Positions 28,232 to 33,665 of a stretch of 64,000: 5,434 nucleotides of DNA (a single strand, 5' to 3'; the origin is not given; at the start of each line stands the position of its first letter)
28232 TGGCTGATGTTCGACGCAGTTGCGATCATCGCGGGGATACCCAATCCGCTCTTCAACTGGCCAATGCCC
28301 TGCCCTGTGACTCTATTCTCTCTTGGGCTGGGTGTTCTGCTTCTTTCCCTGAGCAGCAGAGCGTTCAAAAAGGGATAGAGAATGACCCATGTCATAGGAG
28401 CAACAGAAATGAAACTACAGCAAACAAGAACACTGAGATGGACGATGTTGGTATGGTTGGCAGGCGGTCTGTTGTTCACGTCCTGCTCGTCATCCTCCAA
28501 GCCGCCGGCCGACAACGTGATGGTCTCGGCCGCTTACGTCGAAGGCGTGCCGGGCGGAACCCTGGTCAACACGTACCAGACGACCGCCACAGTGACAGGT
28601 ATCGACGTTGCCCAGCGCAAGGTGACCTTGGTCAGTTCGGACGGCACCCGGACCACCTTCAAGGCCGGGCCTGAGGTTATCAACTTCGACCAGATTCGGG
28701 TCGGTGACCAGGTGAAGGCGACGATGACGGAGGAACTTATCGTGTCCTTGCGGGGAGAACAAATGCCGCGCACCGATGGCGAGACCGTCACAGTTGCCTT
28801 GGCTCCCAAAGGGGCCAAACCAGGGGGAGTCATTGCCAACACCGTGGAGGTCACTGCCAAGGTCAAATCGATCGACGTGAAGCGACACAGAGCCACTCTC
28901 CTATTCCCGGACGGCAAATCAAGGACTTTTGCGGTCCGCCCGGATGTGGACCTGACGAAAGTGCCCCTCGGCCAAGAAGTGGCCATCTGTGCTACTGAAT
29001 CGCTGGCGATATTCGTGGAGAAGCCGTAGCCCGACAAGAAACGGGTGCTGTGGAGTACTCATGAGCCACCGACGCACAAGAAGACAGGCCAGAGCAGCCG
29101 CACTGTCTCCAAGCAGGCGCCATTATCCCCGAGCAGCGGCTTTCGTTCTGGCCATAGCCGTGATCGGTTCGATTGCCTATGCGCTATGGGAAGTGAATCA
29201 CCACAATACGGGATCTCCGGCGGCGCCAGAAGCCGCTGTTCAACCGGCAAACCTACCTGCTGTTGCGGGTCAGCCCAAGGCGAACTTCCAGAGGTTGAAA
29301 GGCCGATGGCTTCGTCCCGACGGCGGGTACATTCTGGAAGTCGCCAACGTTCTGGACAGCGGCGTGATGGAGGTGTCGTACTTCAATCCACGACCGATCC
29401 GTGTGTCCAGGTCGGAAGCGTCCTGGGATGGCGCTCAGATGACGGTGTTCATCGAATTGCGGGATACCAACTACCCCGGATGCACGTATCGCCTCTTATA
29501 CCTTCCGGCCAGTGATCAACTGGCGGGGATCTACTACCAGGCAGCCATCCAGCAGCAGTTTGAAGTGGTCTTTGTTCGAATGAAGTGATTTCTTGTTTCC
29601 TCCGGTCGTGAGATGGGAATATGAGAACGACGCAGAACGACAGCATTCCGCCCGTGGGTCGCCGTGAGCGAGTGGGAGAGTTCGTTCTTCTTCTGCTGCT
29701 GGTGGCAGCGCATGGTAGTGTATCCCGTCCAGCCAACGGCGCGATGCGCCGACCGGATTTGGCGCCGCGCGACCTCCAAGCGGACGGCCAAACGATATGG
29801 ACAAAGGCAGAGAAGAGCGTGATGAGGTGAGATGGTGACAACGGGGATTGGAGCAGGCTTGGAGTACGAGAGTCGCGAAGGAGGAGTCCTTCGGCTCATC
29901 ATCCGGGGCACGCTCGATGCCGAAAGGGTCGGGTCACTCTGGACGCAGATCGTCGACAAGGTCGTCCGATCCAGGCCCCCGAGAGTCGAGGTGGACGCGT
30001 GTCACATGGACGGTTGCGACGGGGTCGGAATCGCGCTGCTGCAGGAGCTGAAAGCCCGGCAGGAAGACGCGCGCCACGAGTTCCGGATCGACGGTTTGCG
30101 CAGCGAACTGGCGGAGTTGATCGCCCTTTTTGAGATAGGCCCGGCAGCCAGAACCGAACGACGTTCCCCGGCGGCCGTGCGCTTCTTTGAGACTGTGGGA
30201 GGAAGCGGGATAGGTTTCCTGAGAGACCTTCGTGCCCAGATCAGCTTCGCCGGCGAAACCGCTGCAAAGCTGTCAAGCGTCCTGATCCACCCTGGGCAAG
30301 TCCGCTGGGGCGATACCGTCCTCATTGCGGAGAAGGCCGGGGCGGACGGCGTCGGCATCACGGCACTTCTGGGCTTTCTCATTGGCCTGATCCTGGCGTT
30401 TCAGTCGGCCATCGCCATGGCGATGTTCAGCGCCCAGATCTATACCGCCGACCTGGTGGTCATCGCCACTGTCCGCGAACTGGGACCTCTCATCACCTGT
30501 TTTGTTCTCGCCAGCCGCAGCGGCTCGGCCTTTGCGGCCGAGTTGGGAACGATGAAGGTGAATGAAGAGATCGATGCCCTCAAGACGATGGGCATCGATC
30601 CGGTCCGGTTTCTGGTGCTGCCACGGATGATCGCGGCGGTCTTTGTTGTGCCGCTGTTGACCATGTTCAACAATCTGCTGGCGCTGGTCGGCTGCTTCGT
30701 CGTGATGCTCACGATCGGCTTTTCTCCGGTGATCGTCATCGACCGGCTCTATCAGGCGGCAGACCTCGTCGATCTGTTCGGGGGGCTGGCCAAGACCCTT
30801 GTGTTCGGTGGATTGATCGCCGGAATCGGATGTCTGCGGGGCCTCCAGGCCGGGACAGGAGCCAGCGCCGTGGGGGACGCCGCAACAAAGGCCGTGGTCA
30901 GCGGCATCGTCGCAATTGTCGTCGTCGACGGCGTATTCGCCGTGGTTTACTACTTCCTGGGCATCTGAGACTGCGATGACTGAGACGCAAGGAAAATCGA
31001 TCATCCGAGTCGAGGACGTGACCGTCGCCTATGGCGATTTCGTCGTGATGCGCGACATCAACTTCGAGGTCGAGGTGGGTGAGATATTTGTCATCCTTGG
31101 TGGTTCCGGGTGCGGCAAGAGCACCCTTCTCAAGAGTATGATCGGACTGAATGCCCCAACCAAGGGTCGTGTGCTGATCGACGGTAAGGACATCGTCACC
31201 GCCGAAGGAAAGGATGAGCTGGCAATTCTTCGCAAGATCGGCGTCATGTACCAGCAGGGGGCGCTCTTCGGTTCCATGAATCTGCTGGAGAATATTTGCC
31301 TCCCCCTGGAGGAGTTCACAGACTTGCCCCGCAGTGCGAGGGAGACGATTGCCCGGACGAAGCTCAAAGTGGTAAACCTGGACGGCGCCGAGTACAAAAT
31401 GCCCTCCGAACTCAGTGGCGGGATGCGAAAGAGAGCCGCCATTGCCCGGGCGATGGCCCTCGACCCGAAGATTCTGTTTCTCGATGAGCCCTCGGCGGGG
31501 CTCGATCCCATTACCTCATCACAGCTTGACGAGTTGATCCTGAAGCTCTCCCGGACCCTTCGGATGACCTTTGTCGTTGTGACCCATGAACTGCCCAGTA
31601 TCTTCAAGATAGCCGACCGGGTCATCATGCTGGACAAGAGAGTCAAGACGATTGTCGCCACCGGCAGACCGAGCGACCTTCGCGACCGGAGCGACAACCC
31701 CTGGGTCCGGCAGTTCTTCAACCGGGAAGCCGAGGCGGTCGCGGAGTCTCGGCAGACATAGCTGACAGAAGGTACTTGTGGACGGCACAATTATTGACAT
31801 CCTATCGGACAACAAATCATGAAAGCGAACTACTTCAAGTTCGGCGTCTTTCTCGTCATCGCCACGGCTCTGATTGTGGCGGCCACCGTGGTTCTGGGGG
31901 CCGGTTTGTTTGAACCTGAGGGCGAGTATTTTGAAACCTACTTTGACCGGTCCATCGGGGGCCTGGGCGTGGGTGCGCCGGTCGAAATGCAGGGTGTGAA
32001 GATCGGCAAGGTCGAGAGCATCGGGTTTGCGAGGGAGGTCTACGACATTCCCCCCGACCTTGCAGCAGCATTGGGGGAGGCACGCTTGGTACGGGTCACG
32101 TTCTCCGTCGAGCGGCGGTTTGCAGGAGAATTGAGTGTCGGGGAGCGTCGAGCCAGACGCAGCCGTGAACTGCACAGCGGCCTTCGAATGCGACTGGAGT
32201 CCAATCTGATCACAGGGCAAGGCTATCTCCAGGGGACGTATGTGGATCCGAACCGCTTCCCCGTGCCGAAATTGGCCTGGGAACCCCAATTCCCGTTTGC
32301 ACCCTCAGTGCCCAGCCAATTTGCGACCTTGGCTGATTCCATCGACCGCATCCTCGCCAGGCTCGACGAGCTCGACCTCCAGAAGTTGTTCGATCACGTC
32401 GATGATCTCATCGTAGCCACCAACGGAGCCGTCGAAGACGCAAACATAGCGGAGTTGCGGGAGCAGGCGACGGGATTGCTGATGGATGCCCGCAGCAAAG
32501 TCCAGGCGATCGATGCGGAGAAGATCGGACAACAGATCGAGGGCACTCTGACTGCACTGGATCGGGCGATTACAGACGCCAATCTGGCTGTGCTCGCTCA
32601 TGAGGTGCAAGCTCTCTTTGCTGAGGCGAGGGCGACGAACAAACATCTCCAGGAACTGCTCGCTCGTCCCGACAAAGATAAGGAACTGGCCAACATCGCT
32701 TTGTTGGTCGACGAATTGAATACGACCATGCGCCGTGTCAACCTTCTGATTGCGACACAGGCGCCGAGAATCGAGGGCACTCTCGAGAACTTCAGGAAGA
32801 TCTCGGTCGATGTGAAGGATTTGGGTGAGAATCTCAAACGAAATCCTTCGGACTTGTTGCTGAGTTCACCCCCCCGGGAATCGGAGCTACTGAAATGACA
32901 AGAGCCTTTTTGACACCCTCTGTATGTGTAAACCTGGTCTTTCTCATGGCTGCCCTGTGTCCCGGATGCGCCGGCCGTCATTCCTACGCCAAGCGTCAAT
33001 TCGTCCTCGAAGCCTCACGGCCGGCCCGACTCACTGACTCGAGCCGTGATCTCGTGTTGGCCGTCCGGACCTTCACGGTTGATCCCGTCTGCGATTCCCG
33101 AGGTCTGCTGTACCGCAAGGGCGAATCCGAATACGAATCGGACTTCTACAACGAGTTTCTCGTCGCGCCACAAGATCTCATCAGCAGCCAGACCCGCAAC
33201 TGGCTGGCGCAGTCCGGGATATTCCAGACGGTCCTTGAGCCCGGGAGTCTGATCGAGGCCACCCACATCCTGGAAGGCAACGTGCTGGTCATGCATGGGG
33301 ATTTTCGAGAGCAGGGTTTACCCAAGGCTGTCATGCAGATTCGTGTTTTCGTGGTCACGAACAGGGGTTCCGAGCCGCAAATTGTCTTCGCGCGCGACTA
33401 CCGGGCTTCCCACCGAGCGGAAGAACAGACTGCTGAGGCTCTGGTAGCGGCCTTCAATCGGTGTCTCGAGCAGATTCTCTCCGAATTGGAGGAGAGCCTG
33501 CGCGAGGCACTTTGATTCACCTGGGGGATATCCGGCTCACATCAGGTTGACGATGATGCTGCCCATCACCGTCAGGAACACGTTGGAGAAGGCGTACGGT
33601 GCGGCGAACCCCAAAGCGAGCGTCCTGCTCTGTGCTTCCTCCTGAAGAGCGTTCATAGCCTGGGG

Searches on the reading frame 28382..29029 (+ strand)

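Call 8: search_protein_families(library=pfam, proteins=[window:28382-29029:+], max_evalue=0.001)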
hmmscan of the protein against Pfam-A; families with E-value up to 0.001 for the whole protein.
window:28382-29029:+ (215 aa): 1 family
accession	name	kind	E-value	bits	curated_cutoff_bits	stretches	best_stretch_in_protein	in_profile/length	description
PF11604.15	CusF_Ec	-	0.00078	19.7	27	0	64-83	1-20/72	Copper binding periplasmic protein CusF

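Call 41: search_protein_families(library=ncbifam, proteins=[window:28382-29029:+], max_evalue=0.00001)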
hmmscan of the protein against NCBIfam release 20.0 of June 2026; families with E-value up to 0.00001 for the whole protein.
window:28382-29029:+ (215 aa): 0 families

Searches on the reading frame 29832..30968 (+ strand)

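Call 8: search_protein_families(library=pfam, proteins=[window:29832-30968:+], max_evalue=0.001)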
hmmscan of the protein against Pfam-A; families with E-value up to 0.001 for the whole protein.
window:29832-30968:+ (378 aa): 2 families
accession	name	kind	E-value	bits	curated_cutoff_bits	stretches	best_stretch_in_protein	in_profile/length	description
PF02405.21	MlaE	-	1.7e-64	217.8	22.5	1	167-371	6-211/212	Permease MlaE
PF13466.11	STAS_2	-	3.8e-08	33.8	29.2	1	24-100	3-77/80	STAS domain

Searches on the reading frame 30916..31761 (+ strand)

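Call 8: search_protein_families(library=pfam, proteins=[window:30916-31761:+], max_evalue=0.001)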
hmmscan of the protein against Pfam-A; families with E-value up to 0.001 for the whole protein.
window:30916-31761:+ (281 aa): 4 families
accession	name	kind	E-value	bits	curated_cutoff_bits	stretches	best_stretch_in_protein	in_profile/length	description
PF00005.33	ABC_tran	-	1.1e-31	110.7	25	1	46-193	2-136/137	ABC transporter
PF13304.12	AAA_21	-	5.9e-06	27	27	0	163-227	235-300/304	AAA domain, putative AbiEii toxin, Type IV TA system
PF02463.25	SMC_N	-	0.00038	20.4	40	0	113-239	135-211/220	RecF/RecN/SMC N terminal domain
PF09818.15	ABC_ATPase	-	0.00068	19.2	23.2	0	55-95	80-116/283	P-loop domain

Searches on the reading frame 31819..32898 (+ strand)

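Call 8: search_protein_families(library=pfam, proteins=[window:31819-32898:+], max_evalue=0.001)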
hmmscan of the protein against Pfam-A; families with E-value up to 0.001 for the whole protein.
window:31819-32898:+ (359 aa): 1 family
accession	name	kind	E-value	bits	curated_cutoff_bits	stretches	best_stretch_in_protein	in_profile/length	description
PF02470.25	MlaD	-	5e-09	36.7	25.1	1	36-138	3-77/81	MlaD protein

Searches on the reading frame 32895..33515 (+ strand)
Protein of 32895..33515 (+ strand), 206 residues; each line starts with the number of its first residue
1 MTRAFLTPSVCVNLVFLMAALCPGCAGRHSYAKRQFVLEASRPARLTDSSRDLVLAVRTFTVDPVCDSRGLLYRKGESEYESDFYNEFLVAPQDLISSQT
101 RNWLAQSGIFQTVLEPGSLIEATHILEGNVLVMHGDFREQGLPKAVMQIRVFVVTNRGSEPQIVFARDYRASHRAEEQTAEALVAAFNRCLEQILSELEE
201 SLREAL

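Call 9: search_protein_families(library=pfam, proteins=[window:32895-33515:+], max_evalue=0.001)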
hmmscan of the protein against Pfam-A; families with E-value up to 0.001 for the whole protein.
window:32895-33515:+ (206 aa): 1 family
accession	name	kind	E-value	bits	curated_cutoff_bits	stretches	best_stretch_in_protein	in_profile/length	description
PF03886.18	ABC_trans_aux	-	6.1e-07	29.6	26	1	37-197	2-159/161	ABC-type transport auxiliary lipoprotein component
